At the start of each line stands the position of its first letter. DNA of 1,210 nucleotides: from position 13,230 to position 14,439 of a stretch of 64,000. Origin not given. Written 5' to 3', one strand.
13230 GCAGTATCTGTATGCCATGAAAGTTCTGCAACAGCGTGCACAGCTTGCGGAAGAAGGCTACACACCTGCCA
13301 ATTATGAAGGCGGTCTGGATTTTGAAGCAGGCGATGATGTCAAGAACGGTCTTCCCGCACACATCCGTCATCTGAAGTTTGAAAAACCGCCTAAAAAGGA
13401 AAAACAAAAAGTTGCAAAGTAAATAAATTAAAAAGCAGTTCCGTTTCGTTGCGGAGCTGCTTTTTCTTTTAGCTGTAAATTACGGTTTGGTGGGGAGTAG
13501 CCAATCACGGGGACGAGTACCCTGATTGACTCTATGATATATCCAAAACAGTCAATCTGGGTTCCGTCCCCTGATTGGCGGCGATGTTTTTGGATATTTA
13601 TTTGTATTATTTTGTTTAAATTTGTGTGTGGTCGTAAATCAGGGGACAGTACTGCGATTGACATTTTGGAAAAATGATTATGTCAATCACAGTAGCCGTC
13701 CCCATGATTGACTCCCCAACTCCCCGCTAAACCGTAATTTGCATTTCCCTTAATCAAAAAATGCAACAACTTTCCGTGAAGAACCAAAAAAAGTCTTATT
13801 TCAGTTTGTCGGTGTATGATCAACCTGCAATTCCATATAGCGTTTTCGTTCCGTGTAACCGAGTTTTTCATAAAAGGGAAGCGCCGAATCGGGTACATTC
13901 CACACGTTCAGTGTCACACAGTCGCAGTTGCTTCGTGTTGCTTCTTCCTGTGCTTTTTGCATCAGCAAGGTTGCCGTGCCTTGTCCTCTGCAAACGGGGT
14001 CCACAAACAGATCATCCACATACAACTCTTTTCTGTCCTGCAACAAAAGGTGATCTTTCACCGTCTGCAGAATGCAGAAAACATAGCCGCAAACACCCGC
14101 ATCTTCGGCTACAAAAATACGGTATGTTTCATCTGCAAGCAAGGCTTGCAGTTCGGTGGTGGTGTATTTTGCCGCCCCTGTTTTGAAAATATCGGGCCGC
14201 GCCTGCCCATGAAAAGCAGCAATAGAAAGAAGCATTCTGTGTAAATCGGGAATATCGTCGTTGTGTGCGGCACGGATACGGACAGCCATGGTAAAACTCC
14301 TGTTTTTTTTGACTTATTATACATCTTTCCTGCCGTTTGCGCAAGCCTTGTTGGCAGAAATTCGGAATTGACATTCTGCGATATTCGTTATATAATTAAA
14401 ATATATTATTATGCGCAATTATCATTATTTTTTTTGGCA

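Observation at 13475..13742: Foldback MITE-like element built from four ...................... units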

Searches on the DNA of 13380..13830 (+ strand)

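Call 43: search_dna_similar(query=window:13476-13741:+, collection=phages, mode=distant, max_evalue=0.001)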
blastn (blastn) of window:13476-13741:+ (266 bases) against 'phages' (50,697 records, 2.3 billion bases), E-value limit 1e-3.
No match.

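Call 44: search_dna_similar(query=window:13476-13741:+, collection=plasmids, mode=distant, max_evalue=0.001)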
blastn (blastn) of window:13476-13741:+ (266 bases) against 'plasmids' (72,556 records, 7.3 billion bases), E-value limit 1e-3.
No match.

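Call 71: search_rna_families(source=window, start=13380, end=13830, threshold=evalue, max_evalue=1)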
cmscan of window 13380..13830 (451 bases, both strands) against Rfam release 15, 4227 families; matches with E-value up to 1: 13.
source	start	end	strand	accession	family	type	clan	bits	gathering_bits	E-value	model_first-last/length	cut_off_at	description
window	13541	13672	+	RF04150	MIR2655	Gene; miRNA;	-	29.1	122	0.015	1-267/267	no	MIR2655 microRNA precursor family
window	13432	13491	-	RF02844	RefA9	Gene; antisense;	-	28.4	49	0.022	1-64/64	no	Enterococcus sRNA A9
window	13637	13709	-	RF00143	mir-6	Gene; miRNA;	CL00083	25.6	58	0.022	1-74/74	no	mir-6 microRNA precursor family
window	13411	13466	+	RF02495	ohsC_RNA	Gene; antitoxin;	-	23.7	50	0.24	1-77/77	no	Oppression of Hydrophobic ORF by sRNA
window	13400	13471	+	RF01666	rox2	Cis-reg;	-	22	55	0.26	1-71/71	no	Drosophila rox2 ncRNA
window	13384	13467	+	RF02428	SpF11_sRNA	Gene; sRNA;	-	21.8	54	0.63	1-95/95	no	Streptococcus sRNA SpF11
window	13380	13475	+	RF00557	L10_leader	Cis-reg; leader;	-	21.7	44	0.2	58-138/138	5'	Ribosomal protein L10 leader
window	13537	13674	-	RF04174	MIR4208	Gene; miRNA;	-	21.3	140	0.78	1-191/191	no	MIR4208 microRNA precursor family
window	13415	13479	+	RF00257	mir-194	Gene; miRNA;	-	20.9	52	0.027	1-82/82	no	mir-194 microRNA precursor family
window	13636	13710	+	RF00143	mir-6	Gene; miRNA;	CL00083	20.7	58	0.36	1-74/74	no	mir-6 microRNA precursor family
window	13524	13690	+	RF04127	MIR8007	Gene; miRNA;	-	18.7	195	0.3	1-226/226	no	MIR8007 microRNA precursor family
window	13398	13463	+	RF02503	Atu_C9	Gene; sRNA;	-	15.5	40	0.054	125-192/192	no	Rhizobiales sRNA Atu_C9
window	13395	13464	+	RF01675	CrcZ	Gene; sRNA;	-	12.5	95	0.34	1-398/398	no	Pseudomonas sRNA CrcZ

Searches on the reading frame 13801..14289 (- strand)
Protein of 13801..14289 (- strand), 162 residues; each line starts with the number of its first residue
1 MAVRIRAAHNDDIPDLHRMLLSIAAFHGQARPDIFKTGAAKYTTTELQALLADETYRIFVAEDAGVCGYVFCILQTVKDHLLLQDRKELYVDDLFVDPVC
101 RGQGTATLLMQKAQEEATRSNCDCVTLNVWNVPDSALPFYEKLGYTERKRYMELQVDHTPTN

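Call 34: find_encoding_contigs(protein=window:13801-14289:-, flank=3000, max_places=10)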
Protein window:13801-14289:- (162 aa): 23 contigs read that carry it; 6 places shown.
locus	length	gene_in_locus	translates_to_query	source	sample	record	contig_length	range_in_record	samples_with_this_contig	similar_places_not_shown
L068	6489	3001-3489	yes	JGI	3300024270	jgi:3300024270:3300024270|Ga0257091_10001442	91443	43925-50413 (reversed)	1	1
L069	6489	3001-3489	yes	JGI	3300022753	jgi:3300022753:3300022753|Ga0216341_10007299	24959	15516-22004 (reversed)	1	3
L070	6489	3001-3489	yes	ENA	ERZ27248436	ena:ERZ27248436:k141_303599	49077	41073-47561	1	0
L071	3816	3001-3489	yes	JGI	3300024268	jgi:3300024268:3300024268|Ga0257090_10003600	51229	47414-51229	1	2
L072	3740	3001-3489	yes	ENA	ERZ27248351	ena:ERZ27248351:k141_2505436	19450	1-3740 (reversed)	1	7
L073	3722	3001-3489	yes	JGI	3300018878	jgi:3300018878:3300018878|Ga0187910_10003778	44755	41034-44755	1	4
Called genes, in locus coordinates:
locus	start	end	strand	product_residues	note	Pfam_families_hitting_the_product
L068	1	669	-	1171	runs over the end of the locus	PF09479:Flg_new (weak), PF18998:Flg_new_2 (faint), PF09479:Flg_new, PF00404:Dockerin_1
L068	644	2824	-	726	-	-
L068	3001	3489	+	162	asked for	PF00583:Acetyltransf_1, PF13673:Acetyltransf_10, PF13508:Acetyltransf_7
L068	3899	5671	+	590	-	PF00496:SBP_bac_5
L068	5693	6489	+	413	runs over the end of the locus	PF06245:DUF1015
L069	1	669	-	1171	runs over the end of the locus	PF09479:Flg_new (weak), PF18998:Flg_new_2 (faint), PF09479:Flg_new, PF00404:Dockerin_1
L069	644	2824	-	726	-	-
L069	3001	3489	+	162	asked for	PF00583:Acetyltransf_1, PF13673:Acetyltransf_10, PF13508:Acetyltransf_7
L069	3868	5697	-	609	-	-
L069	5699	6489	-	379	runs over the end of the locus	PF13306:LRR_5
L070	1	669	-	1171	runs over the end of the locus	PF09479:Flg_new (weak), PF18998:Flg_new_2 (faint), PF09479:Flg_new, PF00404:Dockerin_1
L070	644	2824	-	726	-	-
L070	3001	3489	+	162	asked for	PF00583:Acetyltransf_1, PF13673:Acetyltransf_10, PF13508:Acetyltransf_7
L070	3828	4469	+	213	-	PF00849:PseudoU_synth_2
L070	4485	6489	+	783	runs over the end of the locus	PF13347:MFS_2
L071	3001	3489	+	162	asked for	PF00583:Acetyltransf_1, PF13673:Acetyltransf_10, PF13508:Acetyltransf_7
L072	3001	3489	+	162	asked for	PF00583:Acetyltransf_1, PF13673:Acetyltransf_10, PF13508:Acetyltransf_7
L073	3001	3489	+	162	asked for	PF00583:Acetyltransf_1, PF13673:Acetyltransf_10, PF13508:Acetyltransf_7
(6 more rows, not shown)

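Call 35: search_protein_families(library=pfam, proteins=[window:13801-14289:-])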
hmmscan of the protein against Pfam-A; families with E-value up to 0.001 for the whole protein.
window:13801-14289:- (162 aa): 4 families
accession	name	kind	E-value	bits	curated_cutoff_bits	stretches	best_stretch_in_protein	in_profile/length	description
PF13508.13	Acetyltransf_7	-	2.5e-14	53.9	27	1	56-147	3-84/84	Acetyltransferase (GNAT) domain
PF00583.31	Acetyltransf_1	-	1.6e-13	51.3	20.7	1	46-145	23-116/116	Acetyltransferase (GNAT) family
PF13673.13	Acetyltransf_10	-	7.5e-12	45.8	23.6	1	44-148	19-110/128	Acetyltransferase (GNAT) domain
PF13527.13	Acetyltransf_9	-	0.00079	19.9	25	0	5-146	2-125/127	Acetyltransferase (GNAT) domain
